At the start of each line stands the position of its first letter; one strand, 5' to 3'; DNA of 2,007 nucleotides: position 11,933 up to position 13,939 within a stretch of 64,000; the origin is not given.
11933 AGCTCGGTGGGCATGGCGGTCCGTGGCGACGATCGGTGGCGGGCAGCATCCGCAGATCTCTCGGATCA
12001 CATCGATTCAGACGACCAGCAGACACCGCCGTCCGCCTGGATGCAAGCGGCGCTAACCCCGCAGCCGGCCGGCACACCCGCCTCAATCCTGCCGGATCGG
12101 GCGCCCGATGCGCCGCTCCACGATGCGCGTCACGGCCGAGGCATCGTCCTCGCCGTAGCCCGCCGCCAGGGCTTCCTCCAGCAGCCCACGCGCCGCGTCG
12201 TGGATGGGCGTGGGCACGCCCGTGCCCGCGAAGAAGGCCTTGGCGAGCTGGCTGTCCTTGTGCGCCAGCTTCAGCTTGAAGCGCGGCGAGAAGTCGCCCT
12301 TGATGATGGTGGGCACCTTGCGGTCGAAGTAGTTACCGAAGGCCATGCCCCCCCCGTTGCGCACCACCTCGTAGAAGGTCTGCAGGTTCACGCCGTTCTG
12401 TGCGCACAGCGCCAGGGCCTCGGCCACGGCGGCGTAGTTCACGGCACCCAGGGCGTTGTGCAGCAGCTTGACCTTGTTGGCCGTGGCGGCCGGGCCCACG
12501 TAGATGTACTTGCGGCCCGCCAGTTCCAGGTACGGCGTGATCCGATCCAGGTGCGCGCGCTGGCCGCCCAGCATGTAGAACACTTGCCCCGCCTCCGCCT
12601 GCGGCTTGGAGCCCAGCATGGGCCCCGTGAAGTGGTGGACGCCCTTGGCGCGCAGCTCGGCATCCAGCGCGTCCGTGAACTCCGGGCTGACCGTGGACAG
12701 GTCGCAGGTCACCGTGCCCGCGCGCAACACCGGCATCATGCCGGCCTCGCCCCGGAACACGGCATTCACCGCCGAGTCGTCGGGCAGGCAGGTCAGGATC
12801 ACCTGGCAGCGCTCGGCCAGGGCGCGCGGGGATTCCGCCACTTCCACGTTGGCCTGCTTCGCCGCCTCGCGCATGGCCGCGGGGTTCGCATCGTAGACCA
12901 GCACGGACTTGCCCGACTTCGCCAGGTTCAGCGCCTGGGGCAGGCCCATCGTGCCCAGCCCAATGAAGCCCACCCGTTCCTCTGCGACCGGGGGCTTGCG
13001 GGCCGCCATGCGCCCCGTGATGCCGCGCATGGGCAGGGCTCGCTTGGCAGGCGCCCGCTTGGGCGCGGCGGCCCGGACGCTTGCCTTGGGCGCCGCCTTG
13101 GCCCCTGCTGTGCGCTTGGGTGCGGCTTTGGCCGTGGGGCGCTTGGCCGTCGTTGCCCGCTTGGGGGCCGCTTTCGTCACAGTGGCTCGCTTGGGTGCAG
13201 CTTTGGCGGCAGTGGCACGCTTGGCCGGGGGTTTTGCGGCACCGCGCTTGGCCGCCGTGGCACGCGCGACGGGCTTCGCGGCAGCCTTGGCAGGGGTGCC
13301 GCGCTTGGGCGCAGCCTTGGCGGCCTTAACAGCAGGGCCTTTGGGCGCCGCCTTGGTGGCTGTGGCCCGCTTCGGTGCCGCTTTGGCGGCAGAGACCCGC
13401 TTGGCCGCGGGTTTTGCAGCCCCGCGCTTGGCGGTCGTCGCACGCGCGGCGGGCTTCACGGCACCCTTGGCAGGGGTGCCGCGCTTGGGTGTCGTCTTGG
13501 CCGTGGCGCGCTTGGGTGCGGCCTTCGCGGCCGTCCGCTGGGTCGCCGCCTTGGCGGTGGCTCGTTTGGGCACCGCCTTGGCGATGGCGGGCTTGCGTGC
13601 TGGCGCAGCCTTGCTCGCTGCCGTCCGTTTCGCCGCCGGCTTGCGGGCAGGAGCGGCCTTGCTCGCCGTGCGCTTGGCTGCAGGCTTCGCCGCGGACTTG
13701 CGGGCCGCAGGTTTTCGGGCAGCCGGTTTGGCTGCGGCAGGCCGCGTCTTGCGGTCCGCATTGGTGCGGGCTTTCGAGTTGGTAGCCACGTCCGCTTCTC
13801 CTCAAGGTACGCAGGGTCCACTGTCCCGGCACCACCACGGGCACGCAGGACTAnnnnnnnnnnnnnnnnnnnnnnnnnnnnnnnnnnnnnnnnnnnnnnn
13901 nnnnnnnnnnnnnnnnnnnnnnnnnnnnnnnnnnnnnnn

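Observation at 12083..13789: Histone-H1-like K/A/P tandem-repeat domain fused to a HIBADH-type dehydrogenase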

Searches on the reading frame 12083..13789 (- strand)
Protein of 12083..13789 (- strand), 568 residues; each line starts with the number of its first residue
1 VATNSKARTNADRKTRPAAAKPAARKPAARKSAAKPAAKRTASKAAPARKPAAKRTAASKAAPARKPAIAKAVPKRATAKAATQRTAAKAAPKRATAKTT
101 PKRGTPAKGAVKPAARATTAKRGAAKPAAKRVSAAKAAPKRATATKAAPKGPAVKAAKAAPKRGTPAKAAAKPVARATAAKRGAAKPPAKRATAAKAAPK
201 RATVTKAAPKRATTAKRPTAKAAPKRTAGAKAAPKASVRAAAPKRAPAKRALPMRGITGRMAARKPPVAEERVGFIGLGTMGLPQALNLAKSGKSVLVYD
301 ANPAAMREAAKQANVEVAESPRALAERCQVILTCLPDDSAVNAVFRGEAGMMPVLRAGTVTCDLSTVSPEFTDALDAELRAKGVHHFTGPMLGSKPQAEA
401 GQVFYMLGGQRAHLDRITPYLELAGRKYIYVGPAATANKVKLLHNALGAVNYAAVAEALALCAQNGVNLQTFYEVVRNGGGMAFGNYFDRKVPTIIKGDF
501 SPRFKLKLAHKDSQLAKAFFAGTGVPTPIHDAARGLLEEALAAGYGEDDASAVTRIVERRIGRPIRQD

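Call 3: search_protein_families(library=pfam, proteins=[window:12083-13789:-], max_evalue=0.01)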
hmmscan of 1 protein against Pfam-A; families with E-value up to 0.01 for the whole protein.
window:12083-13789:- (568 aa): 10 families
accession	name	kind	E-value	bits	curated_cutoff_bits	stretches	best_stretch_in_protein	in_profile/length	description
PF03446.21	NAD_binding_2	-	5.9e-37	127.6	21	1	272-432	1-161/161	NAD binding domain of 6-phosphogluconate dehydrogenase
PF14833.11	NAD_binding_11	-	9.2e-24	84.5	30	1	437-556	3-121/122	NAD-binding of NADP-dependent 3-hydroxyisobutyrate dehydrogenase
PF03807.23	F420_oxidored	-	5.1e-06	27.4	21.6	1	272-336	1-68/94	NADP oxidoreductase coenzyme F420-dependent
PF07991.19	KARI_N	-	5.1e-06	26.6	20.6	1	269-347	3-79/165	Acetohydroxy acid isomeroreductase, NADPH-binding domain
PF01408.29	GFO_IDH_MocA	-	6.3e-05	24.1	24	1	272-339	2-74/120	Oxidoreductase family, NAD-binding Rossmann fold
PF21761.2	RedAm-like_C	-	0.00015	22.5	27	1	453-558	21-126/127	NADPH-dependent reductive aminase-like, C-terminal domain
PF02826.25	2-Hacid_dh_C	-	0.00016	21.6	25.1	1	262-340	28-104/178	D-isomer specific 2-hydroxyacid dehydrogenase, NAD binding domain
PF02737.24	3HCDH_N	-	0.00017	22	22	1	273-319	2-48/180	3-hydroxyacyl-CoA dehydrogenase, NAD binding domain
PF03721.20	UDPG_MGDP_dh_N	-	0.002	18.2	27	1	272-311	2-41/187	UDP-glucose/GDP-mannose dehydrogenase family, NAD binding domain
PF07382.16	HC2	-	0.0067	17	40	1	11-115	80-182/194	Histone H1-like nucleoprotein HC2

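Call 4: search_protein_families(library=ncbifam, proteins=[window:12083-13789:-], max_evalue=0.01)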
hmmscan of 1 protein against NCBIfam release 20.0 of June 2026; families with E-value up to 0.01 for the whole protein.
window:12083-13789:- (568 aa): 22 families
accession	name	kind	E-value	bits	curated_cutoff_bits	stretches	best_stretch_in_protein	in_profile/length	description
NF008592.0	PRK11559.1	equivalog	2.4e-55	187.9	397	1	271-559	3-288/296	2-hydroxy-3-oxopropionate reductase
TIGR01505.1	tartro_sem_red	equivalog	2.8e-52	177.8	340.75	1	272-559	1-285/291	2-hydroxy-3-oxopropionate reductase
NF043037.1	ThreonDh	equivalog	4.3e-47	161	350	1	270-558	2-288/297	L-threonate dehydrogenase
NF012005.0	PRK15461.1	equivalog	6.9e-47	160.1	348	1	272-562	3-291/298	sulfolactaldehyde 3-reductase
TIGR01692.1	HIBADH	equivalog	7.6e-42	143.6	291.6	1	275-556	1-286/288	3-hydroxyisobutyrate dehydrogenase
NF011633.0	PRK15059.1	equivalog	8.7e-30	103.9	451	1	272-558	2-284/292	2-hydroxy-3-oxopropionate reductase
NF007161.0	PRK09599.1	subfamily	9.2e-16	57.9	271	1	272-479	2-214/302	NADP-dependent phosphogluconate dehydrogenase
TIGR00872.1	gnd_rel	equivalog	2.6e-13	49.9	297.2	1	272-464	2-194/299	phosphogluconate dehydrogenase (NAD(+)-dependent, decarboxylating)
NF006765.0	PRK09287.1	equivalog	6.9e-09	35.1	413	1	270-463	3-205/476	NADP-dependent phosphogluconate dehydrogenase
TIGR00873.1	gnd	equivalog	1.2e-06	27.7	426.7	1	273-462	2-200/467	decarboxylating NADP(+)-dependent phosphogluconate dehydrogenase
TIGR03026.1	NDP-sugDHase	subfamily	5.5e-06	25.4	189.8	1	272-312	2-42/413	nucleotide sugar dehydrogenase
NF004017.0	PRK05479.1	equivalog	8.1e-06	24.8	336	1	268-346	15-91/337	ketol-acid reductoisomerase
NF005650.0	PRK07417.1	equivalog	1.9e-05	24.1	290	1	271-376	2-103/281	prephenate/arogenate dehydrogenase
NF040825.1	UDPMaNacDH_Arch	equivalog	2e-05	23.7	750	0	272-303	2-33/418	UDP-N-acetyl-D-mannosamine dehydrogenase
NF006408.0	PRK08655.1-2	equivalog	3.4e-05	22.8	422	1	271-459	7-192/441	prephenate dehydrogenase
NF038052.1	histone_lik_HC2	exception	0.009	16.2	135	1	9-146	13-147/201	histone H1-like DNA-binding protein Hc2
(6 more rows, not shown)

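Call 6: find_homologous_proteins(query=window:12083-13789:-, max_evalue=0.00001)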
Query window:12083-13789:- (568 aa): 13 proteins with E <= 0.00001 among 8000 candidates.
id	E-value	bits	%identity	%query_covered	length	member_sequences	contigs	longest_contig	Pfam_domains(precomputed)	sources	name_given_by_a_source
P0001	0.0e+0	1145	100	100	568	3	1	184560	PF03446.22,PF03807.24,PF14833.12,PF07991.19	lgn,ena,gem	-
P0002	0.0e+0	1034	95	95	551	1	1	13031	PF03446.22,PF03807.24,PF14833.12,PF07991.19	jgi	-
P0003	8.8e-161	554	79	52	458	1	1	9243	PF03446.22,PF07382.17,PF14833.12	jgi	jgi:3-hydroxyisobutyrate dehydrogenase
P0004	1.5e-158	547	79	52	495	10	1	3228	PF03446.22,PF07382.17,PF03807.24,PF14833.12,PF02737.25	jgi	-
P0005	2.8e-157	543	78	52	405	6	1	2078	PF03446.22,PF07382.17,PF14833.12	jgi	jgi:3-hydroxyisobutyrate dehydrogenase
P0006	6.7e-151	522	78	52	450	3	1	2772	PF03446.22,PF07382.17,PF14833.12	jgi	jgi:3-hydroxyisobutyrate dehydrogenase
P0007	9.0e-106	373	60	51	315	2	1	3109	PF03446.22,PF14833.12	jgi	-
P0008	6.1e-93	331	54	52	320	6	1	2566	PF03446.22,PF03807.24,PF14833.12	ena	-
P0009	1.7e-90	323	55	52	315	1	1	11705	PF03446.22,PF14833.12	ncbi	-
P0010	4.1e-88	315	51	54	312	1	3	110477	PF03446.22,PF21761.3,PF03807.24,PF14833.12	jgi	jgi:3-hydroxyisobutyrate dehydrogenase-like beta-hydroxyacid dehydrogenase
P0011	9.9e-87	310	51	51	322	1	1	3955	PF03446.22,PF21761.3,PF14833.12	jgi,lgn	jgi:3-hydroxyisobutyrate dehydrogenase-like beta-hydroxyacid dehydrogenase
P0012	3.3e-81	292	47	52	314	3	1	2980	PF03446.22,PF02826.26,PF03807.24,PF14833.12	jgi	-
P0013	6.6e-55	205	45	44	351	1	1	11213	PF03446.22,PF14833.12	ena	-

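Call 13: find_encoding_contigs(protein=P0003, flank=8000, max_places=3)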
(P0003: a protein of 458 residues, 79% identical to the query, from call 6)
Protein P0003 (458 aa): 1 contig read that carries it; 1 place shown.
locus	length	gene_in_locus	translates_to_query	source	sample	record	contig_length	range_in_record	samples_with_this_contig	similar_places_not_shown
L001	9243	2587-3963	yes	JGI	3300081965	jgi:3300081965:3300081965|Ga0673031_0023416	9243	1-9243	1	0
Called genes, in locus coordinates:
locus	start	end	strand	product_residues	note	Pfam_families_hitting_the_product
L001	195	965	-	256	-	PF01416:PseudoU_synth_1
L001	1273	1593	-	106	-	PF00085:Thioredoxin, PF14595:Thioredoxin_9, PF13098:Thioredoxin_2 (faint), PF13905:Thioredoxin_8 (faint)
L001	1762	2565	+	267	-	PF01996:F420_ligase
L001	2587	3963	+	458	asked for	PF07382:HC2, PF03446:NAD_binding_2, PF14833:NAD_binding_11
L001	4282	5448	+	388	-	PF04055:Radical_SAM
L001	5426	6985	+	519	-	PF21799:MurD-like_N (weak), PF08245:Mur_ligase_M, PF02875:Mur_ligase_C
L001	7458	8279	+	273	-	PF13489:Methyltransf_23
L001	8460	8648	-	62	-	-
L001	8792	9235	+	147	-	PF22636:FlK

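Call 14: find_encoding_contigs(protein=P0010, flank=8000, max_places=3)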
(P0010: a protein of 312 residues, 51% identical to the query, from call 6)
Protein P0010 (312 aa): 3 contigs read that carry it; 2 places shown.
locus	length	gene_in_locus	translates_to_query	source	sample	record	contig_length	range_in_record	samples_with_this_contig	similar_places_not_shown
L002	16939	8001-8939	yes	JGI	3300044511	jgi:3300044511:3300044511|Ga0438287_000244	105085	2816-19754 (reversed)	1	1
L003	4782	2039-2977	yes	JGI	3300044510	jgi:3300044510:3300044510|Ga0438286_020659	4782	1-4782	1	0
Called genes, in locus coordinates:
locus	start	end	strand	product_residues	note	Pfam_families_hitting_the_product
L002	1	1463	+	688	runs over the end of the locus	PF07715:Plug, PF00593:TonB_dep_Rec_b-barrel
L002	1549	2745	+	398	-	PF23500:DUF7133 (faint), PF22807:TrAA12, PF07995:GSDH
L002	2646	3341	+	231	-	PF00034:Cytochrom_C (weak), PF13442:Cytochrome_CBB3 (weak)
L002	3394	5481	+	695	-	PF00378:ECH_1, PF16113:ECH_2, PF02737:3HCDH_N, PF00725:3HCDH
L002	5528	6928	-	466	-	PF12770:CHAT (weak), PF00656:Peptidase_C14, PF08308:PEGA (weak), PF13180:PDZ_2, PF17820:PDZ_6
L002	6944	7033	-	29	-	-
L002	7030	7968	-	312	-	PF02770:Acyl-CoA_dh_M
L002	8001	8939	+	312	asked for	PF03446:NAD_binding_2, PF03807:F420_oxidored (weak), PF14833:NAD_binding_11, PF21761:RedAm-like_C (weak)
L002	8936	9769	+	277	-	PF13279:4HBT_2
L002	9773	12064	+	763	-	PF05230:MASE2, PF01590:GAF, PF13185:GAF_2, PF13492:GAF_3, PF01590:GAF (weak), PF13185:GAF_2, PF00512:HisKA, PF02518:HATPase_c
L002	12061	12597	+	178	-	PF07366:SnoaL (weak)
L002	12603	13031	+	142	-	PF00293:NUDIX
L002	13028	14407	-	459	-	PF06537:DHOR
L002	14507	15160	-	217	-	PF01625:PMSR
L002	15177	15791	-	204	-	PF02311:AraC_binding (weak), PF07883:Cupin_2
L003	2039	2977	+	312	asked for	PF03446:NAD_binding_2, PF03807:F420_oxidored (weak), PF14833:NAD_binding_11, PF21761:RedAm-like_C (weak)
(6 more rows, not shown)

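Call 15: find_encoding_contigs(protein=P0007, flank=8000, max_places=3)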
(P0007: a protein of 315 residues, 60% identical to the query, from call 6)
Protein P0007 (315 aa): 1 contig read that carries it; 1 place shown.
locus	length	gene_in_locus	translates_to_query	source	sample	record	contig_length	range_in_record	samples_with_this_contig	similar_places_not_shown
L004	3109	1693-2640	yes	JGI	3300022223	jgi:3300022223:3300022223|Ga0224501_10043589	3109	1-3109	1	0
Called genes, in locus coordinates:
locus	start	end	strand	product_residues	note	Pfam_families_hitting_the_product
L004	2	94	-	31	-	?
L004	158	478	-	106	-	PF14595:Thioredoxin_9 (weak), PF00085:Thioredoxin, PF13098:Thioredoxin_2 (weak), PF13905:Thioredoxin_8 (faint)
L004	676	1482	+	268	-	PF01996:F420_ligase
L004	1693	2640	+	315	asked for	PF03446:NAD_binding_2, PF14833:NAD_binding_11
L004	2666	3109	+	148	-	?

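Call 16: find_encoding_contigs(protein=P0001, flank=2000, max_places=3)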
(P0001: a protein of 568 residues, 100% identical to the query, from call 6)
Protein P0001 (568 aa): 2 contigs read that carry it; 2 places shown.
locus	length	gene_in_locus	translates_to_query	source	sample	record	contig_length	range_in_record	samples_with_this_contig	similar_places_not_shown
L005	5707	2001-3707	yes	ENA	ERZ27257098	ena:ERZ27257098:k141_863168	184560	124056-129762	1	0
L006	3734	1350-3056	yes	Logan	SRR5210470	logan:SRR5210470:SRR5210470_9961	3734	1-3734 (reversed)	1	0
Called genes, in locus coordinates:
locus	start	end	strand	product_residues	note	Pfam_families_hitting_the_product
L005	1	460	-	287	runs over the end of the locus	PF01416:PseudoU_synth_1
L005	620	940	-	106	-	PF14595:Thioredoxin_9 (weak), PF00085:Thioredoxin, PF13098:Thioredoxin_2 (weak), PF13728:TraF (weak), PF13905:Thioredoxin_8 (faint)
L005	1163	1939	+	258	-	PF01996:F420_ligase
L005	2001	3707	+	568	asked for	PF07991:KARI_N (weak), PF03446:NAD_binding_2, PF03807:F420_oxidored (weak), PF14833:NAD_binding_11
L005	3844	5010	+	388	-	PF04055:Radical_SAM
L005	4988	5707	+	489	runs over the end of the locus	PF21799:MurD-like_N, PF08245:Mur_ligase_M, PF02875:Mur_ligase_C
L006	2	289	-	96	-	?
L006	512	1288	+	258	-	PF01996:F420_ligase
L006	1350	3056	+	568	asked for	PF07991:KARI_N (weak), PF03446:NAD_binding_2, PF03807:F420_oxidored (weak), PF14833:NAD_binding_11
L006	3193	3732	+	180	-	?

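Call 17: find_encoding_contigs(protein=P0002, flank=8000, max_places=2)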
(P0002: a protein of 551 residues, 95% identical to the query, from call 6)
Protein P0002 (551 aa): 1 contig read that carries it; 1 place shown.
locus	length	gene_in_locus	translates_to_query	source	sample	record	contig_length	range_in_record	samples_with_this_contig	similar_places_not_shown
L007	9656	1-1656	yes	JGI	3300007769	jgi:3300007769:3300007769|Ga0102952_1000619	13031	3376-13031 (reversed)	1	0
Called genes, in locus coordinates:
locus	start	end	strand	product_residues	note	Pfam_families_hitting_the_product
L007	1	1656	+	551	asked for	PF03446:NAD_binding_2, PF03807:F420_oxidored (weak), PF07991:KARI_N (weak), PF14833:NAD_binding_11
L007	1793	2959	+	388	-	PF04055:Radical_SAM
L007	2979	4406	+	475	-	PF21799:MurD-like_N, PF08245:Mur_ligase_M, PF02875:Mur_ligase_C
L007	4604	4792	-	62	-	-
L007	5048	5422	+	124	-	PF22636:FlK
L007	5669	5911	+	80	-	-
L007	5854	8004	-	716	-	PF13328:HD_4, PF19296:RelA_AH (faint), PF04607:RelA_SpoT, PF02824:TGS, PF28438:RelA_RIS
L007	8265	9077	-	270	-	PF00625:Guanylate_kin, PF01926:MMR_HSR1 (faint), PF13191:AAA_16 (faint)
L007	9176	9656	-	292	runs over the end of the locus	PF03755:YicC-like_N, PF08340:YicC-like_C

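Call 67: predict_structure(alignment_id=A3)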
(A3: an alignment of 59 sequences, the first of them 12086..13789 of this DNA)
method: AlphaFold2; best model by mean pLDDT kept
length: 568 residues; sequences in the alignment: 59
mean_pLDDT: 72.8   pTM: 0.60
mean pLDDT of the five models: 72.8, 69.4, 67.9, 67.8, 67.5
residues with pLDDT >= 90: 283; 70-90: 16; 50-70: 68; < 50: 201
segments of 3 or more residues with pLDDT < 50: 1-14, 37-40, 53-61, 70-111, 114-120, 122-170, 175-180, 204-207, 209-214, 219-225, 227-232, 239-245, 247-261
pLDDT, mean of each block of 10 residues (from residue 1): 40 47 52 49 49 48 51 45 43 40 37 47 46 44 47 44 46 45 52 50 48 50 45 51 46 41 56 96 98 98 98 98 98 97 98 98 98 98 98 92 97 97 97 98 96 97 96 94 88 96 94 96 94 98 98 98 91
secondary structure, 60 per line:
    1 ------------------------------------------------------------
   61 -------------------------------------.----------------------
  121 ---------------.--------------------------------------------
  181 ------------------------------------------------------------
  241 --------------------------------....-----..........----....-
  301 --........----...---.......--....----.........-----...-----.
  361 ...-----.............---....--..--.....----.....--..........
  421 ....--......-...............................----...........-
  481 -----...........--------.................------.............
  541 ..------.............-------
elements in order: E273-276 H282-291 E296-299 H303-310 E315-317 H321-327 E330-333 H338-346 E360-363 H369-381 E385-388 H395-399 E404-408 H411-424 E427-432 H434-464 H469-479 H486-496 H506-521 H528-542 H550-561

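Call 72: fold_search(model_id=the predicted structure, library=pdb)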
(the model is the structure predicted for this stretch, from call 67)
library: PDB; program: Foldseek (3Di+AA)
matches with E <= 10: 1968; with E <= 0.001: 676
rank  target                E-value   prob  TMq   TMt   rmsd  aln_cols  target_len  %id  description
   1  1vpd                  2.9e-30  1.00  0.49  0.91   2.2       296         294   33  X-Ray Crystal Structure of Tartronate Semialdehyde Reductase [Salmonella Typhimurium LT2] (released 2004-10-26)
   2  2uyy_A                4.5e-29  1.00  0.47  0.89   2.0       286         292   26  Structure of the cytokine-like nuclear factor n-pac (released 2007-07-03)
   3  3cky_B                8.4e-29  1.00  0.50  0.93   2.0       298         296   32  Structural and Kinetic Properties of a beta-hydroxyacid dehydrogenase involved in nicotinate fermentation (released 2008-08-26)
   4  3cky_A                9.9e-29  1.00  0.50  0.93   1.9       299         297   32  Structural and Kinetic Properties of a beta-hydroxyacid dehydrogenase involved in nicotinate fermentation (released 2008-08-26)
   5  3pef_A                1.1e-28  1.00  0.48  0.93   2.0       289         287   33  Crystal structure of gamma-hydroxybutyrate dehydrogenase from Geobacter metallireducens in complex with NADP+ (released 2011-12-07)
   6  2uyy_D                1.9e-28  1.00  0.47  0.90   2.0       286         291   26  Structure of the cytokine-like nuclear factor n-pac (released 2007-07-03)
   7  3pef_D                2.9e-28  1.00  0.47  0.91   2.1       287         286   33  Crystal structure of gamma-hydroxybutyrate dehydrogenase from Geobacter metallireducens in complex with NADP+ (released 2011-12-07)
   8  3pef_F                4.1e-28  1.00  0.47  0.91   2.1       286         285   33  Crystal structure of gamma-hydroxybutyrate dehydrogenase from Geobacter metallireducens in complex with NADP+ (released 2011-12-07)
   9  3cky_C                4.1e-28  1.00  0.50  0.93   1.7       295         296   32  Structural and Kinetic Properties of a beta-hydroxyacid dehydrogenase involved in nicotinate fermentation (released 2008-08-26)
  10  9rfa_A                4.1e-28  1.00  0.49  0.92   2.2       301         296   28  Apo structure of glxR (released 2025-12-24)
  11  9rb2_B                4.1e-28  1.00  0.49  0.91   2.3       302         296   29  Crystal Structure of glxR (released 2025-12-24)
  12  3pef_H                4.4e-28  1.00  0.48  0.92   2.1       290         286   34  Crystal structure of gamma-hydroxybutyrate dehydrogenase from Geobacter metallireducens in complex with NADP+ (released 2011-12-07)
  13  3pdu_B                1.4e-27  1.00  0.48  0.93   1.9       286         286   29  Crystal structure of gamma-hydroxybutyrate dehydrogenase from Geobacter sulfurreducens in complex with NADP+ (released 2012-01-11)
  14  9rb2_C                1.5e-27  1.00  0.49  0.90   2.2       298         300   28  Crystal Structure of glxR (released 2025-12-24)
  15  3pdu_A                1.9e-27  1.00  0.48  0.92   2.0       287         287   29  Crystal structure of gamma-hydroxybutyrate dehydrogenase from Geobacter sulfurreducens in complex with NADP+ (released 2012-01-11)
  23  9k2j_A                6.7e-27  1.00  0.48  0.94   1.6       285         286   31  X-ray crystal structure of 3-hydroxyisobutyrate dehydrogenase (released 2025-03-19)
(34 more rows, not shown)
